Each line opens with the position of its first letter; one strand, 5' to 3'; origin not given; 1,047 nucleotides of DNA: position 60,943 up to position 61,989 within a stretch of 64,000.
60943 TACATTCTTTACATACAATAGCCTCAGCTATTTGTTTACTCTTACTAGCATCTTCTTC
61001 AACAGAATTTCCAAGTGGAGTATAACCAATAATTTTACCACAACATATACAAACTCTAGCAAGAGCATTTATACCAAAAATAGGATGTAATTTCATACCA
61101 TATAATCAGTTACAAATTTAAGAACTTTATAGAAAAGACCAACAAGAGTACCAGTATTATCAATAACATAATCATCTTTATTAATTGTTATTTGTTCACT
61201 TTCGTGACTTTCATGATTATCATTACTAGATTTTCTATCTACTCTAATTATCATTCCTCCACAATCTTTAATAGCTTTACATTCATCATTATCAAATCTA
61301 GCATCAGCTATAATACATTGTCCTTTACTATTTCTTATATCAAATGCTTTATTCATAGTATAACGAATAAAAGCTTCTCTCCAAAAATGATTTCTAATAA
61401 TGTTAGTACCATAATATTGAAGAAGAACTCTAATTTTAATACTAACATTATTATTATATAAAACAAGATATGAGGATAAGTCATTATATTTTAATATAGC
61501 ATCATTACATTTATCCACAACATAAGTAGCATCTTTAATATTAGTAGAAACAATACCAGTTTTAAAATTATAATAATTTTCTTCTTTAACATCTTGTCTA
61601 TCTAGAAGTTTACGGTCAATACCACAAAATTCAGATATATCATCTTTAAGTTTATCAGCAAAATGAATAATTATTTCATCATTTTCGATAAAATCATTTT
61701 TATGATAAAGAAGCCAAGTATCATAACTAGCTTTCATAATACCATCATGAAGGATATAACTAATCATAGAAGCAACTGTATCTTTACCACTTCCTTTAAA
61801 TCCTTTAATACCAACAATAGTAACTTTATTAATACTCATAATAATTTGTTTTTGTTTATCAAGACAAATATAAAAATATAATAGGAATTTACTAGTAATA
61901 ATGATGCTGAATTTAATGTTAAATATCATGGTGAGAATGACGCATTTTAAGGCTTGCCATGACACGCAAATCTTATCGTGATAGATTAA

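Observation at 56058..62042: Duplicated ~66-bp non-coding element with a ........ palindrome upstream of two '-'-strand metabolic genes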

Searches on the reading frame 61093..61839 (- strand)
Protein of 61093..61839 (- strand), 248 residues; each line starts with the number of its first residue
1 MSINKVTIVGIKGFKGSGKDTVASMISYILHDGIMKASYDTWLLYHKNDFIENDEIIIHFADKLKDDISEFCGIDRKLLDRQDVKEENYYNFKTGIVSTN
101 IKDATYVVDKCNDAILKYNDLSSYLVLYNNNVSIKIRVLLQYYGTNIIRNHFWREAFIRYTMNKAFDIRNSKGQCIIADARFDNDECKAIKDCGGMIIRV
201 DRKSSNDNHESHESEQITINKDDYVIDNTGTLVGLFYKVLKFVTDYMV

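Call 71: search_protein_families(library=pfam, proteins=[window:61093-61839:-], max_evalue=0.01)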
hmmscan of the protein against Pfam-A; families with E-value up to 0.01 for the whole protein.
window:61093-61839:- (248 aa): 1 family
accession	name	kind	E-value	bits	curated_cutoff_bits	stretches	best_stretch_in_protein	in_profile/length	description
PF21448.3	DNMK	-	1.5e-15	57.9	27.1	1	9-235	3-229/232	Deoxynucleotide monophosphate kinase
